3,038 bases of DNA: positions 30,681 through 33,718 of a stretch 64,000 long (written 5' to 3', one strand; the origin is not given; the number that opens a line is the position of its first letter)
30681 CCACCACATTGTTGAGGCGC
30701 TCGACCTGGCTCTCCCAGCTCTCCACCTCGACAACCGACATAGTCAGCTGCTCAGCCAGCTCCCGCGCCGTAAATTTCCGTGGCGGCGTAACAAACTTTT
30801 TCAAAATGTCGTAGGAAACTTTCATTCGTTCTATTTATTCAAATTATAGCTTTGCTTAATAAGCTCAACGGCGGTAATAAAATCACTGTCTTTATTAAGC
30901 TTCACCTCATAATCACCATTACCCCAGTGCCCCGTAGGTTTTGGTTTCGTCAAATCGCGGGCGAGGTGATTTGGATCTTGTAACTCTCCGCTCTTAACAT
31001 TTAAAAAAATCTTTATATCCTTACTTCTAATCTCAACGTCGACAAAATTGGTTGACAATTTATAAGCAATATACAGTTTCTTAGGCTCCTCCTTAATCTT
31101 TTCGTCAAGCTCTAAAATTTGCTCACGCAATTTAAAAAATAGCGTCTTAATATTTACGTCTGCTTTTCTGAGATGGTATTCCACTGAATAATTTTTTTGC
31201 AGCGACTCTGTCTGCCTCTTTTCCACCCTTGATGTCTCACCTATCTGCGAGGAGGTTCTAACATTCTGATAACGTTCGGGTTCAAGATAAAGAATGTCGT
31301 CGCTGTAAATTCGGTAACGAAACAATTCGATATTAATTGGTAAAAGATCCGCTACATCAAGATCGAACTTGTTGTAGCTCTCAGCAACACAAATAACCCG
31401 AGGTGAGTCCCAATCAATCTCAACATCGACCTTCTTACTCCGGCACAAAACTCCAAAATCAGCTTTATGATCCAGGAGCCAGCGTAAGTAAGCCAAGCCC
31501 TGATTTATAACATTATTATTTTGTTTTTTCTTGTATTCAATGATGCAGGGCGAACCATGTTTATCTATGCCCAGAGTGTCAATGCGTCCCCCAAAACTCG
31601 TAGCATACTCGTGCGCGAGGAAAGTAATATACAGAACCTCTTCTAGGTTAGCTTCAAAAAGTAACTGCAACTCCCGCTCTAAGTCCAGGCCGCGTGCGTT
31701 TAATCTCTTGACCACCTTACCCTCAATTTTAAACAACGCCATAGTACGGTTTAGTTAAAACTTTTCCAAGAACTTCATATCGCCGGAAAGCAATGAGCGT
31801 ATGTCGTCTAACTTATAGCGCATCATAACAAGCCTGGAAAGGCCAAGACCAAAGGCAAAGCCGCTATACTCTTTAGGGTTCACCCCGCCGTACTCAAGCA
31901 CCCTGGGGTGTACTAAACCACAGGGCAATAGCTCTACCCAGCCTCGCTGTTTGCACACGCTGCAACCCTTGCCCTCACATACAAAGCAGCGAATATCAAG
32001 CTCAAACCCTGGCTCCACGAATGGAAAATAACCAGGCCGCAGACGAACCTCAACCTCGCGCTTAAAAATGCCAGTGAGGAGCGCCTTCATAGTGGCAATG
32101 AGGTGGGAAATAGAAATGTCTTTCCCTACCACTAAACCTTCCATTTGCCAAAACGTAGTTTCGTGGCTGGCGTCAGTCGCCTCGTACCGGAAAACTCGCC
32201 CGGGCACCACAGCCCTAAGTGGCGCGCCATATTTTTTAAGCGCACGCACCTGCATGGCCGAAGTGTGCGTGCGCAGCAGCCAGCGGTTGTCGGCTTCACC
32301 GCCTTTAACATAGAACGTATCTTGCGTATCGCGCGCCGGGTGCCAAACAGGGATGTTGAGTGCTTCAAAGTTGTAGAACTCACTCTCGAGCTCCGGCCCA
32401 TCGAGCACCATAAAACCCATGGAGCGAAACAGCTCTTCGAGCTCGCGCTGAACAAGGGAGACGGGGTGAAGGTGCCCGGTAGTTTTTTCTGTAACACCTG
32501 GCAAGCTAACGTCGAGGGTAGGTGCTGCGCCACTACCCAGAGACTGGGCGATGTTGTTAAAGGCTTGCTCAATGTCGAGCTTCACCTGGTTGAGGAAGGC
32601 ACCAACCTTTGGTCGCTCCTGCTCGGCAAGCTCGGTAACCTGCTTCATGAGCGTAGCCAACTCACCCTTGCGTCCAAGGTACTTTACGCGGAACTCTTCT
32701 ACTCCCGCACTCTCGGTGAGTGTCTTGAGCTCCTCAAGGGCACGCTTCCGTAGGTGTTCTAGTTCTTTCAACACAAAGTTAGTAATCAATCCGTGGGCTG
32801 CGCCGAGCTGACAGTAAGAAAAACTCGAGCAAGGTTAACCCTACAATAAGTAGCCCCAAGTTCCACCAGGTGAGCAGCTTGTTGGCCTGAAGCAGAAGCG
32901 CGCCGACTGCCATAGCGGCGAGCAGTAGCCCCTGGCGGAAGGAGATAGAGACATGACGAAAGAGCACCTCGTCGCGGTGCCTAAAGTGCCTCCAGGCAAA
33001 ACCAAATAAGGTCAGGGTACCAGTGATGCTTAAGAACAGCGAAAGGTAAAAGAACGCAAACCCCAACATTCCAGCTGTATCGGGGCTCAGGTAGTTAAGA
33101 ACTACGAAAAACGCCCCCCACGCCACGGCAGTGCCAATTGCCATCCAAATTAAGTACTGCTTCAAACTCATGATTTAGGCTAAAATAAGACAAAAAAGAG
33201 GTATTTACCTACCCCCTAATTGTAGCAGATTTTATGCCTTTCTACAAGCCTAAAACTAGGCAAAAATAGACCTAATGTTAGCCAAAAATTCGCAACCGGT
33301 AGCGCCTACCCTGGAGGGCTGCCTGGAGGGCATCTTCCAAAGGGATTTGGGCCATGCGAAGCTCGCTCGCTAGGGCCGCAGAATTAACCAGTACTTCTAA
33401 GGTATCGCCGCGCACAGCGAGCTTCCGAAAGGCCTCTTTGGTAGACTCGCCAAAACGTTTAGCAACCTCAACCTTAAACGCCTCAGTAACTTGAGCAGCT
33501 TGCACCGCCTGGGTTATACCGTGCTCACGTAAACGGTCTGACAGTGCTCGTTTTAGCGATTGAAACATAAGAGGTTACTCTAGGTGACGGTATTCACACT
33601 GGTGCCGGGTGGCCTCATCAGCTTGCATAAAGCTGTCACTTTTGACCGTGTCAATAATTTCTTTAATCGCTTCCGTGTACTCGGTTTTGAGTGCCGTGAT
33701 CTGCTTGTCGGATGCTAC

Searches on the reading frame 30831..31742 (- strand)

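Call 30: search_protein_families(library=pfam, proteins=[window:30831-31742:-], max_evalue=0.01)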
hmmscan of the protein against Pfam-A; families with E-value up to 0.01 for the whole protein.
window:30831-31742:- (303 aa): 2 families
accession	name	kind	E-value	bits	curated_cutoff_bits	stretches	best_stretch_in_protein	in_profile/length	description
PF18899.5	DUF5655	-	7.8e-14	52.1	24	1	189-302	3-109/109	Domain of unknown function (DUF5655)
PF01939.22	NucS_C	-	0.0032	17.9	24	0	40-89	21-70/124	Endonuclease NucS C-terminal domain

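Call 76: search_protein_families(library=padloc, proteins=[window:30831-31742:-], max_evalue=0.1)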
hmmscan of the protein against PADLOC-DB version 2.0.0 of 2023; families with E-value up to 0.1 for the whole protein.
window:30831-31742:- (303 aa): 5 families
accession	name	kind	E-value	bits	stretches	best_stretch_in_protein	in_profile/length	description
PDLC04946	PDC-S18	-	1.9e-94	314.7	1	2-300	22-321/365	-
PDLC04945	PDC-S18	-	6.7e-75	250.2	1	1-299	1-301/302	-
PDLC04944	PDC-S18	-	3.1e-12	44.4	1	3-300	4-302/307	-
PDLC04916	PDC-S11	-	2.6e-09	34.6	1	2-89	6-94/358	-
PDLC04915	PDC-S11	-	0.00019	18.8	1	13-85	13-94/379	-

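Call 77: search_protein_families(library=phrogs, proteins=[window:30831-31742:-], max_evalue=0.01)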
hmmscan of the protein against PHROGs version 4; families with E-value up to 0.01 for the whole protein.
window:30831-31742:- (303 aa): 1 family
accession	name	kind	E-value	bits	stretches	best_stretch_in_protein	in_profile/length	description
phrog_32035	-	unknown function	0.0027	18.2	1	222-299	160-233/238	-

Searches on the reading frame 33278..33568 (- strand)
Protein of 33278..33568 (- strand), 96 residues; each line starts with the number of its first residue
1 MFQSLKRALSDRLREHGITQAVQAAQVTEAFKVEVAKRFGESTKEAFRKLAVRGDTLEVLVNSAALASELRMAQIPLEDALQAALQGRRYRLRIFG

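Call 74: search_protein_families(library=pfam, proteins=[window:33278-33568:-], max_evalue=0.01)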
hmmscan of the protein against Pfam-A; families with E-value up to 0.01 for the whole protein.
window:33278-33568:- (96 aa): 1 family
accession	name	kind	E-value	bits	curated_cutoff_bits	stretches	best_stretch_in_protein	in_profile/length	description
PF05258.17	DciA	-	2.8e-06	27.9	24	1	5-86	2-80/89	Dna[CI] antecedent, DciA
